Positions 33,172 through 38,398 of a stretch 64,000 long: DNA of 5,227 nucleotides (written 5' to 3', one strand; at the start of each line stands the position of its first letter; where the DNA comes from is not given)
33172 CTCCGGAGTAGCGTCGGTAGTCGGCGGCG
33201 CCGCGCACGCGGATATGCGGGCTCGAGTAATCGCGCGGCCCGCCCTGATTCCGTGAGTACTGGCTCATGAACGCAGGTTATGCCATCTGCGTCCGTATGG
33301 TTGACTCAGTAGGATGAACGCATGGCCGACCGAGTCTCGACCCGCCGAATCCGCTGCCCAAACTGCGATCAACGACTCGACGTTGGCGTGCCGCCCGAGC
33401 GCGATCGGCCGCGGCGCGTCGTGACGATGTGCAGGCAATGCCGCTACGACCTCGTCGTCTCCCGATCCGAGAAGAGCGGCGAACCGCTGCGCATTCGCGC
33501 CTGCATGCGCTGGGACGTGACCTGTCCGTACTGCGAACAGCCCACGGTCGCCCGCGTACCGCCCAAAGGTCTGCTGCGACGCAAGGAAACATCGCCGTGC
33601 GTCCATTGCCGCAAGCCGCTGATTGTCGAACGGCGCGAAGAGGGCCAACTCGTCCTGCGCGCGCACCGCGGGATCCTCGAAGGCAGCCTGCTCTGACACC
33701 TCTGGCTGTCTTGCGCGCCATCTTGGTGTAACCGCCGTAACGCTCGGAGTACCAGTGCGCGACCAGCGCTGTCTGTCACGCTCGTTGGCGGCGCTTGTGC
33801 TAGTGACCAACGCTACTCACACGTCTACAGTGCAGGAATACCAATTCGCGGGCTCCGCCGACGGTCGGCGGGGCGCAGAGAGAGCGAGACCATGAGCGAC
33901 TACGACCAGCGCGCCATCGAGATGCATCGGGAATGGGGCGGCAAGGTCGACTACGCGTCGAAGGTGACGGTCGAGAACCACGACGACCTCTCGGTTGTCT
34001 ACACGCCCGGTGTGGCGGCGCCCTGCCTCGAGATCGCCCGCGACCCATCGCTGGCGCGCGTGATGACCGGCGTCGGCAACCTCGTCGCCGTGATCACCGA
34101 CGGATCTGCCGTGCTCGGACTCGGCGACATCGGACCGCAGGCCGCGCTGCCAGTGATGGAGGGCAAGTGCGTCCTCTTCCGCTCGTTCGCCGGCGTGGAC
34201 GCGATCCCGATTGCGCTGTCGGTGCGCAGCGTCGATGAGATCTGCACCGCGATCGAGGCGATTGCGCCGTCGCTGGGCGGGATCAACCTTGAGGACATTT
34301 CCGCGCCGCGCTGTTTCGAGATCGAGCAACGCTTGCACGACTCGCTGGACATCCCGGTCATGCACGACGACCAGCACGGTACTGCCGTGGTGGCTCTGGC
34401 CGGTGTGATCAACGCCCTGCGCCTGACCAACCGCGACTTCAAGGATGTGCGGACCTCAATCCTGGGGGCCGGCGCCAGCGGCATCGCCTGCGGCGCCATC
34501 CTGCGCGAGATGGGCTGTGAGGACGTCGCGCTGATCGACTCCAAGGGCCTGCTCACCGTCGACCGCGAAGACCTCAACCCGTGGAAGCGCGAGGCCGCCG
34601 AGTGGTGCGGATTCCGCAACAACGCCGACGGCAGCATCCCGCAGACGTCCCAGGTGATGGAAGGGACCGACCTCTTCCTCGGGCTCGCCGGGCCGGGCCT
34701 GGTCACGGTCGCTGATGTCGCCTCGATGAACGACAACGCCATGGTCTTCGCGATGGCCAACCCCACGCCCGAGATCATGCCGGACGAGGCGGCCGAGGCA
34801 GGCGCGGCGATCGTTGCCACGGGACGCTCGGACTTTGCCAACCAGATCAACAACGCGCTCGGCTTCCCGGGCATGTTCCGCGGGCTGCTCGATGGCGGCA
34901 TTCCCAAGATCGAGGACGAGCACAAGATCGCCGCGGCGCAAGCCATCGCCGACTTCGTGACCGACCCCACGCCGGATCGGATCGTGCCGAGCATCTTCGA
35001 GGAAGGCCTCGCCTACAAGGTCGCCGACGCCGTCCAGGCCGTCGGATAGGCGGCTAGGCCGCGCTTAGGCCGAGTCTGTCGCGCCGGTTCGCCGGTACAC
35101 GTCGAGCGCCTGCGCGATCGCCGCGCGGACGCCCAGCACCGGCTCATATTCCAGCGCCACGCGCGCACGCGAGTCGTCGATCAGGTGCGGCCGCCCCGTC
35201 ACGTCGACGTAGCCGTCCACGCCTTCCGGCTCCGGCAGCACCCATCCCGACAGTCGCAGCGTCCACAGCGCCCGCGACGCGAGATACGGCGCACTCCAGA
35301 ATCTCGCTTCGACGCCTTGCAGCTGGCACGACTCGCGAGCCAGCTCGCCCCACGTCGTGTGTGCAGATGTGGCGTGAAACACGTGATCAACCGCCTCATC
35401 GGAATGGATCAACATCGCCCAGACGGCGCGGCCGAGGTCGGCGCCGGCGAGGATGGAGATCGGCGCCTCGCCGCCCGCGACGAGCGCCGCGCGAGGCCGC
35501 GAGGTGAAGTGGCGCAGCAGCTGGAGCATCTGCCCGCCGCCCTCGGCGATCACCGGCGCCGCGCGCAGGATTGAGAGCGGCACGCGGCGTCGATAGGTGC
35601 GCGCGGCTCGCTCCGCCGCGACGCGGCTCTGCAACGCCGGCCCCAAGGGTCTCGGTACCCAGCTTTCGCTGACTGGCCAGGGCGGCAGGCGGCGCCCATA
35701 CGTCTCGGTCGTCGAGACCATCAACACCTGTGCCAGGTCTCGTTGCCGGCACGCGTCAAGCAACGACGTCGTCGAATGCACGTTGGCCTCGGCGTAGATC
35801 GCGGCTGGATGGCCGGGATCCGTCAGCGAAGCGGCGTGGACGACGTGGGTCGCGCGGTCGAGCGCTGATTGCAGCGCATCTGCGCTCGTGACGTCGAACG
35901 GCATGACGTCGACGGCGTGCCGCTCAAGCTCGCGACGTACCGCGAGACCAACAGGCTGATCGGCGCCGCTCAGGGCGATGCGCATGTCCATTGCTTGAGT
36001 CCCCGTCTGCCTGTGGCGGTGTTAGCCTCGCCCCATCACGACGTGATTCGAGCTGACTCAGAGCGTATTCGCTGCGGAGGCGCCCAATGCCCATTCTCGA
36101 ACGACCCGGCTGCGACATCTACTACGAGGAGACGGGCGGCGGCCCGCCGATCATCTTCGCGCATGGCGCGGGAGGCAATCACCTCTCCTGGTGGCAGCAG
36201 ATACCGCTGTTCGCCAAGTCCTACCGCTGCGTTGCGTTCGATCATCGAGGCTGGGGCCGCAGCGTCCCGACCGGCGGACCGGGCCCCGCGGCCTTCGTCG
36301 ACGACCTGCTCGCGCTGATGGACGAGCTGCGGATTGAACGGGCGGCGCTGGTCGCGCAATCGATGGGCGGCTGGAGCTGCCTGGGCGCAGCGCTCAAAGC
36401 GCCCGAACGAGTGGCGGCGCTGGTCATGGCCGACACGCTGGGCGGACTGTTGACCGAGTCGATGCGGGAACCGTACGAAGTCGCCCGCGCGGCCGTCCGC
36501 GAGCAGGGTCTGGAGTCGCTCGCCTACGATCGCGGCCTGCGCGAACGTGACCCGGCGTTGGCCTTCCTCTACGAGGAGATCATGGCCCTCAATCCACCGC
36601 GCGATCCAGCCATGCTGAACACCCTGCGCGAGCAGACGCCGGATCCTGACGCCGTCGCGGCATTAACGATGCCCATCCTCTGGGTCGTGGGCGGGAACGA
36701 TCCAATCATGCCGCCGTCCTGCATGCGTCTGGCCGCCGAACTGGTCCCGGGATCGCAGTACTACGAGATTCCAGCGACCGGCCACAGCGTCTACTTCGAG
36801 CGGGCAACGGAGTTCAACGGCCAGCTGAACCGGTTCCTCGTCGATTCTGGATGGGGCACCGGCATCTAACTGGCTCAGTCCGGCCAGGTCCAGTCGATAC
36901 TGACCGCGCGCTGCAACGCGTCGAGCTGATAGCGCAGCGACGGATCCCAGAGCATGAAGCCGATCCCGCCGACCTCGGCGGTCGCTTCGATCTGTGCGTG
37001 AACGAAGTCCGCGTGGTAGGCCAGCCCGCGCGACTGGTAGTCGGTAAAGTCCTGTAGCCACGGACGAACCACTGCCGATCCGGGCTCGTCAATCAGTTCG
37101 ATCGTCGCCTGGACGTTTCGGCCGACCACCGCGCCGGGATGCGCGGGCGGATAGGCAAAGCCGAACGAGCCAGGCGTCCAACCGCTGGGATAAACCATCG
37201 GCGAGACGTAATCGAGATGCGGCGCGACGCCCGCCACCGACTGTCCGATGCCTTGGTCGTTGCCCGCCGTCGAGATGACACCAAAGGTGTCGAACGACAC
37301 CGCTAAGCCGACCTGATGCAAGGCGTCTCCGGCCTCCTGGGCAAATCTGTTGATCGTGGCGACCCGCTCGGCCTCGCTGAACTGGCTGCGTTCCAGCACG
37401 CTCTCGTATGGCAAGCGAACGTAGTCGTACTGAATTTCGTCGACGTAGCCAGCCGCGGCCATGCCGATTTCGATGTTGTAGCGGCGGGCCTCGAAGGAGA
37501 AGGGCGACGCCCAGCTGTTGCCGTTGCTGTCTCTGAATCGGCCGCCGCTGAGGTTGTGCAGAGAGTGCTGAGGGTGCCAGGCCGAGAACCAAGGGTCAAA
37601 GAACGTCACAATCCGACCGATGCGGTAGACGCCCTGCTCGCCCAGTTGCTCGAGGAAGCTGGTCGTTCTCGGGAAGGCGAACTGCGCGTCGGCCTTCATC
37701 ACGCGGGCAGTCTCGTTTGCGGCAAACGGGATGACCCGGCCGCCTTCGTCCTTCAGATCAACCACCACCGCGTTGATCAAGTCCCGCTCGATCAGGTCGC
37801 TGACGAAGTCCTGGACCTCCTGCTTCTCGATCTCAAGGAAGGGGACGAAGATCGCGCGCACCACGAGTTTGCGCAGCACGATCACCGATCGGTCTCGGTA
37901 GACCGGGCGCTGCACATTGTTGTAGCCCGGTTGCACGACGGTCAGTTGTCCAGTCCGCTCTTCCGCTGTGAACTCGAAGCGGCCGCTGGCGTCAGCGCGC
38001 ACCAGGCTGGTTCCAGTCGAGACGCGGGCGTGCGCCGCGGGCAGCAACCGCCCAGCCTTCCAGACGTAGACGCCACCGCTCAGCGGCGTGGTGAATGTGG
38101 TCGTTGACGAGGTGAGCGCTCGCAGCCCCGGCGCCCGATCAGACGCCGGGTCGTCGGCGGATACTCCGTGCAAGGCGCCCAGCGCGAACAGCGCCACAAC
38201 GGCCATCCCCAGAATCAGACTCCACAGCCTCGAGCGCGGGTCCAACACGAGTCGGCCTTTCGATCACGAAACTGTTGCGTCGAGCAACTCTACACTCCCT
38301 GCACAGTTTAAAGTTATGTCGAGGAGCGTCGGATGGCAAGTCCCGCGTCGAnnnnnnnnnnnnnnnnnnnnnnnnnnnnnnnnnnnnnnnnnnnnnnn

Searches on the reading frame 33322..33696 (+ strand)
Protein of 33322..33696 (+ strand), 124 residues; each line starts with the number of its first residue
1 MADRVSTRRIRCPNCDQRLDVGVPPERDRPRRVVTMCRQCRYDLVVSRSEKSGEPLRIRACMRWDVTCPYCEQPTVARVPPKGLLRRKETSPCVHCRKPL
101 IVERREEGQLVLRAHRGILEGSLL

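Call 38: search_protein_families(library=pfam, proteins=[window:33322-33696:+])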
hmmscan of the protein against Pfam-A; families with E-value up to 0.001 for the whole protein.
window:33322-33696:+ (124 aa): 1 family
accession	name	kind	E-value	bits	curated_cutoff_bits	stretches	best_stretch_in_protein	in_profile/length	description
PF23454.1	Zn_ribbon_Brz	-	0.0003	21.8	27.9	0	7-26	3-22/58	Transcriptional regulator Brz zinc beta ribbon domain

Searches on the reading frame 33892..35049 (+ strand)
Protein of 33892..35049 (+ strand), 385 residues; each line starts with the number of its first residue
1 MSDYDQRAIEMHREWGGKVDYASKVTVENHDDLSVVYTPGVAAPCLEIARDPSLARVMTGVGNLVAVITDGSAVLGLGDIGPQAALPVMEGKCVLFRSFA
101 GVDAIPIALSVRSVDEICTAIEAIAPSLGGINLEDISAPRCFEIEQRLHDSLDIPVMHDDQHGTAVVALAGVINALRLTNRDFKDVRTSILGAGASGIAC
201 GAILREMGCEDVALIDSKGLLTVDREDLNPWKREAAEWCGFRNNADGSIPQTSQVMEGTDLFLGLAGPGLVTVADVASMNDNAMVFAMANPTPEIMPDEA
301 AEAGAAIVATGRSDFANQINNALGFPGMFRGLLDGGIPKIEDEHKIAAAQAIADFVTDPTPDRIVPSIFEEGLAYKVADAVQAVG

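Call 4: search_protein_families(library=pfam, proteins=[window:33892-35049:+])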
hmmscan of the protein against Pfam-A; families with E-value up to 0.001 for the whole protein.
window:33892-35049:+ (385 aa): 2 families
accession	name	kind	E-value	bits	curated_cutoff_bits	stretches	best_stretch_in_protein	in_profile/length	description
PF00390.24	malic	-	1e-28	100.8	23.1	1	22-148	7-181/182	Malic enzyme, N-terminal domain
PF03949.21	Malic_M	-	7.2e-18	65.3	23.5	1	163-380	3-252/258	Malic enzyme, NAD binding domain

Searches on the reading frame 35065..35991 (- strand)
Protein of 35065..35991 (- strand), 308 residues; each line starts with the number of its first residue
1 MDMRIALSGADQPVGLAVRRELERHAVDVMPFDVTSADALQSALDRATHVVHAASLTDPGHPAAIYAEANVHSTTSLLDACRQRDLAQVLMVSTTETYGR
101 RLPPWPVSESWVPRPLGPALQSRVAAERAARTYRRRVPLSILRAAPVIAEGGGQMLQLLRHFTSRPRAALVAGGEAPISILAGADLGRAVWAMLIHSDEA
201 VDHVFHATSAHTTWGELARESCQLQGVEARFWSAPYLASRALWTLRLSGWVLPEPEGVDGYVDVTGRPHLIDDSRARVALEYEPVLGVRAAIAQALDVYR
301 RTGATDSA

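Call 4: search_protein_families(library=pfam, proteins=[window:35065-35991:-])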
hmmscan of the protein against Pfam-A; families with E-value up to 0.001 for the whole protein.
window:35065-35991:- (308 aa): 6 families
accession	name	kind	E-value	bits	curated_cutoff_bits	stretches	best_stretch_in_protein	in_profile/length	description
PF01370.27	Epimerase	-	3.9e-14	53.1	20.9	1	25-200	41-231/240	NAD dependent epimerase/dehydratase family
PF04321.23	RmlD_sub_bind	-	4.8e-08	32.8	27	1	3-223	1-229/287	RmlD substrate binding domain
PF01073.25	3Beta_HSD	-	1.3e-07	31.4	22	1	26-99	45-121/280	3-beta hydroxysteroid dehydrogenase/isomerase family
PF07993.18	NAD_binding_4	-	3.5e-07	30.1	20.1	1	38-147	80-207/258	Male sterility protein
PF16363.11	GDP_Man_Dehyd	-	4.8e-07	30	27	1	26-151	53-185/332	GDP-mannose 4,6 dehydratase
PF13460.12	NAD_binding_10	-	2.4e-06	28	27.2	1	22-143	35-142/184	NAD(P)H-binding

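Call 5: search_protein_families(library=ncbifam, proteins=[window:35065-35991:-], max_evalue=0.01)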
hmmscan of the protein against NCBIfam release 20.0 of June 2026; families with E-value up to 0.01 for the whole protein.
window:35065-35991:- (308 aa): 9 families
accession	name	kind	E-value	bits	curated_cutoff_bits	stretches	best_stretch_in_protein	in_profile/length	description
TIGR04180.1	EDH_00030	hypoth_equivalog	1.2e-10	41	475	1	24-143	48-171/297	NAD-dependent 4,6-dehydratase LegB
NF042422.1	oxyalk_red_OleD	equivalog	2.1e-06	27.4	580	1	20-97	36-113/329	2-alkyl-3-oxoalkanoate reductase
TIGR01746.1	Thioester-redct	subfamily_domain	9.4e-06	25.1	213.35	1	48-151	90-200/371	thioester reductase domain-containing protein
TIGR03466.1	HpnA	hypoth_equivalog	2.4e-05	23.4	367.65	1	19-141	37-162/327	hopanoid-associated sugar epimerase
NF042423.1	oxyalk_red_Shew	equivalog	3.4e-05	23.1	580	1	20-95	44-119/331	2-alkyl-3-oxoalkanoate reductase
TIGR01179.1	galE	equivalog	4.7e-05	22.4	262.3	1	35-135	57-161/332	UDP-glucose 4-epimerase GalE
TIGR01181.1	dTDP_gluc_dehyt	equivalog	0.00059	19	365.1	1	28-137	53-169/321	dTDP-glucose 4,6-dehydratase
NF043036.1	ErythonDh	equivalog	0.001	18.3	325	1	22-115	49-145/321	D-erythronate dehydrogenase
TIGR03589.1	PseB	equivalog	0.0088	15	407.75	0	33-95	61-126/324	UDP-N-acetylglucosamine 4,6-dehydratase (inverting)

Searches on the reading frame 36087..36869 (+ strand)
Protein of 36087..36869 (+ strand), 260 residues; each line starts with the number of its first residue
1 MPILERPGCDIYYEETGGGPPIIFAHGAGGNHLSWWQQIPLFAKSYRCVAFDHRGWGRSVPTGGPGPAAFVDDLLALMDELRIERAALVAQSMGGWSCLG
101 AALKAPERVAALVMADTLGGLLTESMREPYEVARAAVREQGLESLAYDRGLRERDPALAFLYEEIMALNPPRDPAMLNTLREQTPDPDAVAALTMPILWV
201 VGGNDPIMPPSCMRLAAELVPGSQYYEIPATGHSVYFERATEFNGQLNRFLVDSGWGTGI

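Call 4: search_protein_families(library=pfam, proteins=[window:36087-36869:+])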
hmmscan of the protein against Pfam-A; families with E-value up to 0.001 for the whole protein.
window:36087-36869:+ (260 aa): 3 families
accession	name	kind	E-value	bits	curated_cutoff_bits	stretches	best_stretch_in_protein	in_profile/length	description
PF00561.26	Abhydrolase_1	-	3e-30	106.1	25.8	2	20-122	1-103/245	alpha/beta hydrolase fold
PF12697.13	Abhydrolase_6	-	9.1e-22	79.2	26.3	1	22-244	1-215/217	Alpha/beta hydrolase family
PF12146.15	Hydrolase_4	-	8.7e-15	55.1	27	1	22-239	7-238/239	Serine aminopeptidase, S33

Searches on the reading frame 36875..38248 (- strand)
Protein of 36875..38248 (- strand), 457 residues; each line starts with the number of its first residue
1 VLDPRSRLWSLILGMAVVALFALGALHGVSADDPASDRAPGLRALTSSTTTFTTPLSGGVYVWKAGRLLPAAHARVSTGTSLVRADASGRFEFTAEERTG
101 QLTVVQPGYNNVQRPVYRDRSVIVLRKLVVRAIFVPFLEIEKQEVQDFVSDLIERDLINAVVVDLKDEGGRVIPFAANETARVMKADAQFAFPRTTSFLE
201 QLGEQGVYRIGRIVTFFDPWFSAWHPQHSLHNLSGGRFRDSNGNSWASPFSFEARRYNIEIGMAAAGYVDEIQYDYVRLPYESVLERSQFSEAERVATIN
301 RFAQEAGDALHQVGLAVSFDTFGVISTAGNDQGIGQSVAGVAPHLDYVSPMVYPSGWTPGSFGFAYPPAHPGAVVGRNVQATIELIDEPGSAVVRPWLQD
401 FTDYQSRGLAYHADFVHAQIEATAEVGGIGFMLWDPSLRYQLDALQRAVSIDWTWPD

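Call 4: search_protein_families(library=pfam, proteins=[window:36875-38248:-])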
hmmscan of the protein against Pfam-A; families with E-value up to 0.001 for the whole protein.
window:36875-38248:- (457 aa): 1 family
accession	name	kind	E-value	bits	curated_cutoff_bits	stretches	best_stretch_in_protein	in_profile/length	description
PF13200.12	DUF4015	-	1.4e-75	254.8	27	1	132-440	1-313/313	Putative glycosyl hydrolase domain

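Call 5: search_protein_families(library=ncbifam, proteins=[window:36875-38248:-], max_evalue=0.01)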
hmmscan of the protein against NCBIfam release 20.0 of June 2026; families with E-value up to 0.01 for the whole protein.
window:36875-38248:- (457 aa): 0 families
